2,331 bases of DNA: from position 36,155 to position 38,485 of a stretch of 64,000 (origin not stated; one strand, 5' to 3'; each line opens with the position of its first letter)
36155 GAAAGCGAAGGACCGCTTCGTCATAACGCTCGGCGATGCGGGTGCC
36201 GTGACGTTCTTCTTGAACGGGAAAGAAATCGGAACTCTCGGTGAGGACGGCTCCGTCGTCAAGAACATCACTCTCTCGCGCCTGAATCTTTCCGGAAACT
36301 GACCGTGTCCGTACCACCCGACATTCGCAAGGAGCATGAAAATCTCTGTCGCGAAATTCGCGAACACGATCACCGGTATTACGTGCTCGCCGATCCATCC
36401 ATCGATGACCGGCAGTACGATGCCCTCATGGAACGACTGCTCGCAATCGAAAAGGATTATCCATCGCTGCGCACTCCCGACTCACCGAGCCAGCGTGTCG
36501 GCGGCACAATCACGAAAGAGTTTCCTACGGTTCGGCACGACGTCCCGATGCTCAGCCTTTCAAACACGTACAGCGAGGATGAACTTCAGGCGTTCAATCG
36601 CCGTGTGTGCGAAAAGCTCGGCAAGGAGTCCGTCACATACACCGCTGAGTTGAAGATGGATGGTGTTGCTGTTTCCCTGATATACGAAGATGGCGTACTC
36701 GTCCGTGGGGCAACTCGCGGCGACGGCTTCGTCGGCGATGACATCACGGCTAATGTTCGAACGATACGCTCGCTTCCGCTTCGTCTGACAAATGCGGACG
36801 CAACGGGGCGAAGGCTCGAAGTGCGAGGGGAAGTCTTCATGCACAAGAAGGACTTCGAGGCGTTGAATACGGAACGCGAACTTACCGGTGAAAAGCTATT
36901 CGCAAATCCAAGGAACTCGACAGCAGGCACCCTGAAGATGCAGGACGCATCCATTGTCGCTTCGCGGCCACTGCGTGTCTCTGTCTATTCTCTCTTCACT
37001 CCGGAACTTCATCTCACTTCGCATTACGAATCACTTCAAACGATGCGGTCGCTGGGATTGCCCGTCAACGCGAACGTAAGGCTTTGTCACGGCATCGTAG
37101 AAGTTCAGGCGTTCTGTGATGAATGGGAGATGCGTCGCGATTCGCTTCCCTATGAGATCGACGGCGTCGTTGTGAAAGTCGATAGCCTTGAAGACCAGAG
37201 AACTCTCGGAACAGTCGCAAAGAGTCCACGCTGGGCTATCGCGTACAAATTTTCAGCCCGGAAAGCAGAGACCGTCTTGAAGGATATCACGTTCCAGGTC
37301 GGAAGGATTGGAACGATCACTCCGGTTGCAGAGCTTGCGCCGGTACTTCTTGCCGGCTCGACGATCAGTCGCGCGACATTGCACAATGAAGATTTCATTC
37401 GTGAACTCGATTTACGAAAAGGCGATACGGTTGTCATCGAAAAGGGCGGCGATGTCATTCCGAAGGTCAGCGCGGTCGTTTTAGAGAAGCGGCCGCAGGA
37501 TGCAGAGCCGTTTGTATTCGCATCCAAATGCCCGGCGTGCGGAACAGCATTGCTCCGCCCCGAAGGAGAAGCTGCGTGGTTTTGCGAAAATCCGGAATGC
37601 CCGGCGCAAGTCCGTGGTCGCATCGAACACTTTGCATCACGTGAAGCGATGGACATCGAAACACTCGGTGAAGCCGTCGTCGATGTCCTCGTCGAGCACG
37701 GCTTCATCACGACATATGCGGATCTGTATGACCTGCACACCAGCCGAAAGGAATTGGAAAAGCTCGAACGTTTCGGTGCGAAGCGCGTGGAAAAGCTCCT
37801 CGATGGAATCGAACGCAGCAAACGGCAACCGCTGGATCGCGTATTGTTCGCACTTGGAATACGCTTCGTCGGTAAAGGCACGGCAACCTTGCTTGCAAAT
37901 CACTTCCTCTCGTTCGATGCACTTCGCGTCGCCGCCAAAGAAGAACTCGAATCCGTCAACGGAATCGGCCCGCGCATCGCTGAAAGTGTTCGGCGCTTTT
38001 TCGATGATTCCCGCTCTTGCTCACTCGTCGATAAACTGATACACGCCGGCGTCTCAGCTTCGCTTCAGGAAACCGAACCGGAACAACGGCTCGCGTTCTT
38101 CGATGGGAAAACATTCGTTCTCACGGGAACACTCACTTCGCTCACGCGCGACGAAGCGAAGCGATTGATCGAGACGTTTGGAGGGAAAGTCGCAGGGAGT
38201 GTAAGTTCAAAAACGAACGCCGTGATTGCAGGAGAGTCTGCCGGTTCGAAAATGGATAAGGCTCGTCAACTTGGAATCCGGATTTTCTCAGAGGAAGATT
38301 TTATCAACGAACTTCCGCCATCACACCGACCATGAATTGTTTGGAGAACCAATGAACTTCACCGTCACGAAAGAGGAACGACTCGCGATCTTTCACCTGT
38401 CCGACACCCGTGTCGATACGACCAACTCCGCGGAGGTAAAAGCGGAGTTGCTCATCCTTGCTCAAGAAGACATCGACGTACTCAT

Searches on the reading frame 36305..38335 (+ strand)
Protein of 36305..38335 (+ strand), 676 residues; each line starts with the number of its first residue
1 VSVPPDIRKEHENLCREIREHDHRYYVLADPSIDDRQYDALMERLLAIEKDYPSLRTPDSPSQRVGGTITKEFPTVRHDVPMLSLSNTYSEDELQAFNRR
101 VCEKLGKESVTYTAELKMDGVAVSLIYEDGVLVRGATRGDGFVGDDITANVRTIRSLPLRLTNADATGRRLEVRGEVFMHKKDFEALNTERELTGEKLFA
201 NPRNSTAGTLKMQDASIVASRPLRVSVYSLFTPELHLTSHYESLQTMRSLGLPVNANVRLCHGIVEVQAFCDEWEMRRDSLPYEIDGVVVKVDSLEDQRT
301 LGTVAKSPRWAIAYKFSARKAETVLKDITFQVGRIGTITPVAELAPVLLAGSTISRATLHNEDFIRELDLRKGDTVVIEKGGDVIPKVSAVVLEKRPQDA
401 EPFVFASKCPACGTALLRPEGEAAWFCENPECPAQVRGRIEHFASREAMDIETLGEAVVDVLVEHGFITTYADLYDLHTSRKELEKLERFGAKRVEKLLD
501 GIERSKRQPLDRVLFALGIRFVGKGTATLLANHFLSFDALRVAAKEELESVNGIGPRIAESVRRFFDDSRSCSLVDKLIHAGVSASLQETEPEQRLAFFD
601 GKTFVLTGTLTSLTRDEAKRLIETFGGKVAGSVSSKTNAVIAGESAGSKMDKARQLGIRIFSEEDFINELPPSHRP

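Call 59: search_protein_families(library=ncbifam, max_evalue=1e-10, proteins=[window:36305-38335:+])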
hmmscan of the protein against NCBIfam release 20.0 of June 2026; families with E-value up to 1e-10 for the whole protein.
window:36305-38335:+ (676 aa): 5 families
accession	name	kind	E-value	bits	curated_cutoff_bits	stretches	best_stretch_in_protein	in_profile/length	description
NF005932.1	PRK07956.1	equivalog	1.9e-258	859.4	369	1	10-668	2-662/664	NAD-dependent DNA ligase LigA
TIGR00575.1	dnlj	equivalog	6.9e-250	830.9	444.45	1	14-666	1-652/652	NAD-dependent DNA ligase LigA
NF010931.0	PRK14351.1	equivalog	1.1e-192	642.2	1051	1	9-668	34-680/692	NAD-dependent DNA ligase LigA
NF010930.0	PRK14350.1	equivalog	5.1e-131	438.2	652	1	6-666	4-661/669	NAD-dependent DNA ligase LigA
NF005987.0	PRK08097.1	equivalog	9.4e-58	196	498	1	7-584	30-558/562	NAD-dependent DNA ligase LigB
